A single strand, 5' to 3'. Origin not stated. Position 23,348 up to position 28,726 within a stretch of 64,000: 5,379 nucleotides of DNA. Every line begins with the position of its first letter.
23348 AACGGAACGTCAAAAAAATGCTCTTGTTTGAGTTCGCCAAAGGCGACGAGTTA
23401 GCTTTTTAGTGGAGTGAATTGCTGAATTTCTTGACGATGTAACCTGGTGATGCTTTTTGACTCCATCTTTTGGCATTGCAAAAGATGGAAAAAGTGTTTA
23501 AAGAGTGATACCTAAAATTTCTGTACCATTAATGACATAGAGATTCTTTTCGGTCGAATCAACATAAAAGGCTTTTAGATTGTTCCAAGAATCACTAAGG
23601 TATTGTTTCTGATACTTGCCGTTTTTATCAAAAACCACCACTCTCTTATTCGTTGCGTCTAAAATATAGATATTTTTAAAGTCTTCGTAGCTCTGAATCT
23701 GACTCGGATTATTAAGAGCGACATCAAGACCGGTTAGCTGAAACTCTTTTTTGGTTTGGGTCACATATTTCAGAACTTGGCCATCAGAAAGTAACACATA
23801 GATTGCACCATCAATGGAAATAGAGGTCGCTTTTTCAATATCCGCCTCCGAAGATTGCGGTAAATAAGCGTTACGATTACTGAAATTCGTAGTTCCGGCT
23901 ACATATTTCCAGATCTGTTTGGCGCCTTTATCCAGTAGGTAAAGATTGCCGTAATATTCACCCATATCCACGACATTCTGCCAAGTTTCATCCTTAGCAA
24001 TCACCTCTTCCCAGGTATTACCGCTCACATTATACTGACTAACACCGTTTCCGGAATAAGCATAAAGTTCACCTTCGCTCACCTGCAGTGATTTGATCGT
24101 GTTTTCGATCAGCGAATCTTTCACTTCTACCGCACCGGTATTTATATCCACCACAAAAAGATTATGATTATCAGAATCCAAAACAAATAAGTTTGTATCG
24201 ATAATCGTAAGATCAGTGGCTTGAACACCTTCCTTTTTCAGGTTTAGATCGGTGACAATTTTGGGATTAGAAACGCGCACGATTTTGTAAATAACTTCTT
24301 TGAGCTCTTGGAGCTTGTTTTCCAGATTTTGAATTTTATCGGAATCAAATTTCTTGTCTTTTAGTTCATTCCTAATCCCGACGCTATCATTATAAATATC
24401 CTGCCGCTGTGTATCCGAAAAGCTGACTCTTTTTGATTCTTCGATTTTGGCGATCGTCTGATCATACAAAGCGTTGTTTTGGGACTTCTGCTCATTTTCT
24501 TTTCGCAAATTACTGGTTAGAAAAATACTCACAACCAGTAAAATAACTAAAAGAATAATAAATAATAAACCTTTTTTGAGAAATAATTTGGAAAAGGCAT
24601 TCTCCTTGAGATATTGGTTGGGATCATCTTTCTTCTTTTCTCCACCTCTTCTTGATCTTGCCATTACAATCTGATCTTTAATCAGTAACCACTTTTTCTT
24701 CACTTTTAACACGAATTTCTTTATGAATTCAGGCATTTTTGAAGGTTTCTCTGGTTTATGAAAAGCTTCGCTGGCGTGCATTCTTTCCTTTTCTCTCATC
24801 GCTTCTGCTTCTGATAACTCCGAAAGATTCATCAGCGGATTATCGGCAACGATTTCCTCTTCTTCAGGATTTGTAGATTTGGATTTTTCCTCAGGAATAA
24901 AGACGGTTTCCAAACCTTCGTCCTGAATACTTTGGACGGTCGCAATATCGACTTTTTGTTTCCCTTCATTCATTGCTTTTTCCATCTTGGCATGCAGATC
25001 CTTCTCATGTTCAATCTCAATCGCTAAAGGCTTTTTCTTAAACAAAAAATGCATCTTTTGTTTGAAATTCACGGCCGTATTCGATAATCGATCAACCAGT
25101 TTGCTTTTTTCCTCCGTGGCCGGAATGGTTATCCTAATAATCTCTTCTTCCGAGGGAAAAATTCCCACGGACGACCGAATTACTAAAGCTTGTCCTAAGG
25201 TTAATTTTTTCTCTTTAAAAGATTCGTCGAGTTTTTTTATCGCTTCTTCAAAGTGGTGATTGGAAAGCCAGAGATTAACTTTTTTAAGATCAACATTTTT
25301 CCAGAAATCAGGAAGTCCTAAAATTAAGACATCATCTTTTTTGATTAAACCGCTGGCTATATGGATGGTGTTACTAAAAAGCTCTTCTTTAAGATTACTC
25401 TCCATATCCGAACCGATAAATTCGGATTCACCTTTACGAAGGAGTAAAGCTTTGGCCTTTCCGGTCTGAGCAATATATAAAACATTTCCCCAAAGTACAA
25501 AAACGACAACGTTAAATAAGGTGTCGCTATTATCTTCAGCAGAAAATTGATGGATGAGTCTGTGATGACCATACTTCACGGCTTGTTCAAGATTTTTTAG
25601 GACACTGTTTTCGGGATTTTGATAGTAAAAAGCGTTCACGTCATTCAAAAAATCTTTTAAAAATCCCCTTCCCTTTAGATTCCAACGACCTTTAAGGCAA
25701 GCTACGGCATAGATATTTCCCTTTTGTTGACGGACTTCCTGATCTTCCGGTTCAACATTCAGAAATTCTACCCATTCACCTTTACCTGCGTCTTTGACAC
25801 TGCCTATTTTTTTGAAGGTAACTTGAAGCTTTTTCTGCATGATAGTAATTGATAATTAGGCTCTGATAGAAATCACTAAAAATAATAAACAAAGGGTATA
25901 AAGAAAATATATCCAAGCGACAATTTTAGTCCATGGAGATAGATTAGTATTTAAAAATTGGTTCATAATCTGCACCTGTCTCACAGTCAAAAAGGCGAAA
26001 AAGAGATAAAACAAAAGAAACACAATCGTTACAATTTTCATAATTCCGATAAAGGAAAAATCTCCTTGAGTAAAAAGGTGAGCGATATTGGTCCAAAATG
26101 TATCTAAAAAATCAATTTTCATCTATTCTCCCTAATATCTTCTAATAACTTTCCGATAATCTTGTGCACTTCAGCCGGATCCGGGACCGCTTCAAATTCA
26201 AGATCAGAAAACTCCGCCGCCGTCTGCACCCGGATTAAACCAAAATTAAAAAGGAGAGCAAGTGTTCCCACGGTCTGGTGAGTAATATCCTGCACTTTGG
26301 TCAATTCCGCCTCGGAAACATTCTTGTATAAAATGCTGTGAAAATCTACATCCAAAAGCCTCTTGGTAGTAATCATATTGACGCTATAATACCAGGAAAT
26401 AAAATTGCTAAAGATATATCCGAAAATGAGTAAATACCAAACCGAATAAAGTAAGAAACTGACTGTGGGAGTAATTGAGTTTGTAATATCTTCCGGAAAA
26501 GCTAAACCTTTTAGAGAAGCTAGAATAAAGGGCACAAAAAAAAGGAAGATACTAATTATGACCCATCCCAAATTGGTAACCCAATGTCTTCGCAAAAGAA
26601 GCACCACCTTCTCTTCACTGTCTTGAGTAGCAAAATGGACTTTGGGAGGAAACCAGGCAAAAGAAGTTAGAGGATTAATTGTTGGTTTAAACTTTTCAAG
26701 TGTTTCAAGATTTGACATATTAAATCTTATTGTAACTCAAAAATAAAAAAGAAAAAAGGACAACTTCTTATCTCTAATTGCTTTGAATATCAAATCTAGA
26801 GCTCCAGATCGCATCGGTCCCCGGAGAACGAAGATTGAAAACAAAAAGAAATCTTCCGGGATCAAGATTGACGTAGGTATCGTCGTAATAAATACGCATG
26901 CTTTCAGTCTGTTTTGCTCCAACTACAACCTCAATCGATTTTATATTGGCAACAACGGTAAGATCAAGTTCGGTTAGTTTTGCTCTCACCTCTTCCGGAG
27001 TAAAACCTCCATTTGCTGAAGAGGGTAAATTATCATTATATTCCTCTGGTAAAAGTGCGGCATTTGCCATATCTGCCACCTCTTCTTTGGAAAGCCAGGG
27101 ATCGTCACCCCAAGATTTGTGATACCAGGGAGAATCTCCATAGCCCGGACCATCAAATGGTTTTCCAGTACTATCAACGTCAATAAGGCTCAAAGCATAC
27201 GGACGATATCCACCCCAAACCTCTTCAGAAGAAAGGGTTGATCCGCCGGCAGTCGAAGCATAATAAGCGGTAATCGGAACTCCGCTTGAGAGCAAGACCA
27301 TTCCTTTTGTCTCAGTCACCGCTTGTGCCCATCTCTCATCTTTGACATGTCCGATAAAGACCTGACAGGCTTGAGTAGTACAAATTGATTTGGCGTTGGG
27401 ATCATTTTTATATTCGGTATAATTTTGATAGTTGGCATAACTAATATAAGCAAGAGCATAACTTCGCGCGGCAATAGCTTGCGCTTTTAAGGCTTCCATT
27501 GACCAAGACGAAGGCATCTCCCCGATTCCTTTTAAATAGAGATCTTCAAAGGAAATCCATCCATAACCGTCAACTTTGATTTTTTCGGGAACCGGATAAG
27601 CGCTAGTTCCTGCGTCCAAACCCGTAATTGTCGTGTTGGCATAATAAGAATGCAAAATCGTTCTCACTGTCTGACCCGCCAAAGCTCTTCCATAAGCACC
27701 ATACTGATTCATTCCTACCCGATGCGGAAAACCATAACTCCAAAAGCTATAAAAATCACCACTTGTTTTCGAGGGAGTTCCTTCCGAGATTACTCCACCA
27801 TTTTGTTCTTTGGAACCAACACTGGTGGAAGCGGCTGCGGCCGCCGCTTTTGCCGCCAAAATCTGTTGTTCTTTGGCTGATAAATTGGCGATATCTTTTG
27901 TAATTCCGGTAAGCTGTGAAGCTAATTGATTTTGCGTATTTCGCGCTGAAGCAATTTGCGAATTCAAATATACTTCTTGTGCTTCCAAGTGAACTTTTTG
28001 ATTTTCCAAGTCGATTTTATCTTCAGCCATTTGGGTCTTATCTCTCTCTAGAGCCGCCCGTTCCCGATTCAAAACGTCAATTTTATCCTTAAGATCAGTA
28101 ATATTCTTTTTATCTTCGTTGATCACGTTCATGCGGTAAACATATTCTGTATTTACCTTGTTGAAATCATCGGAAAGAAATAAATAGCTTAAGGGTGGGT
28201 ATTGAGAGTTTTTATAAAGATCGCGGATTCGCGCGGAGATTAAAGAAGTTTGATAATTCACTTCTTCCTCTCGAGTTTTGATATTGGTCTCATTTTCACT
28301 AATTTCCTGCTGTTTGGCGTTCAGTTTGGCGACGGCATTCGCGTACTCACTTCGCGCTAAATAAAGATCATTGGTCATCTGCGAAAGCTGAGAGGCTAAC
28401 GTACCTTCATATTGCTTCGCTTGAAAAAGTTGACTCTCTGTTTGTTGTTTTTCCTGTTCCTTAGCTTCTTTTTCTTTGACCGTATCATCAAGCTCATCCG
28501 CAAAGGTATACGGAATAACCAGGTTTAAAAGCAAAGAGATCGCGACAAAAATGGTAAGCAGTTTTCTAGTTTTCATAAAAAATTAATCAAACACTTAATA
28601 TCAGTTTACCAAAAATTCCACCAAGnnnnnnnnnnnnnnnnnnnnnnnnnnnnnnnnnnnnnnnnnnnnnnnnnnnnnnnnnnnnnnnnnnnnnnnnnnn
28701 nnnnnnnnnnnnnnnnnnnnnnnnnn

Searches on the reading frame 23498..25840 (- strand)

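Call 11: search_protein_families(library=pfam, proteins=[window:23498-25840:-], max_evalue=0.001)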
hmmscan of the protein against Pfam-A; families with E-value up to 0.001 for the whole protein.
window:23498-25840:- (780 aa): 1 family
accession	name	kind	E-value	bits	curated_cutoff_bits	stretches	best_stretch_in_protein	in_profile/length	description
PF25210.1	Kelch_FKB95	-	0.00078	19.6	70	0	542-636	135-233/268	FKB95, Kelch-repeats domain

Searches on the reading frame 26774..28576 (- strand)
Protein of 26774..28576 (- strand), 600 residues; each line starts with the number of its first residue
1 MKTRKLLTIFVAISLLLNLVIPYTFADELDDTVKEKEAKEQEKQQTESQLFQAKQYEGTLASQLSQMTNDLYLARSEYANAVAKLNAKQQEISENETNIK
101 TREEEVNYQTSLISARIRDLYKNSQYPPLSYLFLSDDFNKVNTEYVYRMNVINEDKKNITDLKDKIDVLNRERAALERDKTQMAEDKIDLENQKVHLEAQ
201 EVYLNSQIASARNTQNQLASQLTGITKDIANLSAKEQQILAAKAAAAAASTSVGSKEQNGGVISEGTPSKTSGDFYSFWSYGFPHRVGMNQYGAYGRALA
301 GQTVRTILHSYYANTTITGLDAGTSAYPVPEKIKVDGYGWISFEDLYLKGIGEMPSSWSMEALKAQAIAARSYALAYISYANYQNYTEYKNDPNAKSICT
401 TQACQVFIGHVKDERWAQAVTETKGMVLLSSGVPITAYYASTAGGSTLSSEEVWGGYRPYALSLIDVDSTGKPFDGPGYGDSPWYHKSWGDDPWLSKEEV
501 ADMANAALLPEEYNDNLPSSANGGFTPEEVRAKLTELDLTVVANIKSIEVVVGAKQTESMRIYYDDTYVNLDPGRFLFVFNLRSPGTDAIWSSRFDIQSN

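Call 7: search_protein_families(library=pfam, proteins=[window:26774-28576:-], max_evalue=0.01)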
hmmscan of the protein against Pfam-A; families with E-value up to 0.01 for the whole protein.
window:26774-28576:- (600 aa): 2 families
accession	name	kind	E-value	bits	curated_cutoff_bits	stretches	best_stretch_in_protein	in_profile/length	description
PF08486.15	SpoIID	-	3.1e-17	63.4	23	1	352-428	23-95/97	Stage II sporulation protein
PF10473.14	CENP-F_leu_zip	-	0.00036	21.1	34.5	1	156-235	16-88/140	Leucine-rich repeats of kinetochore protein Cenp-F/LEK1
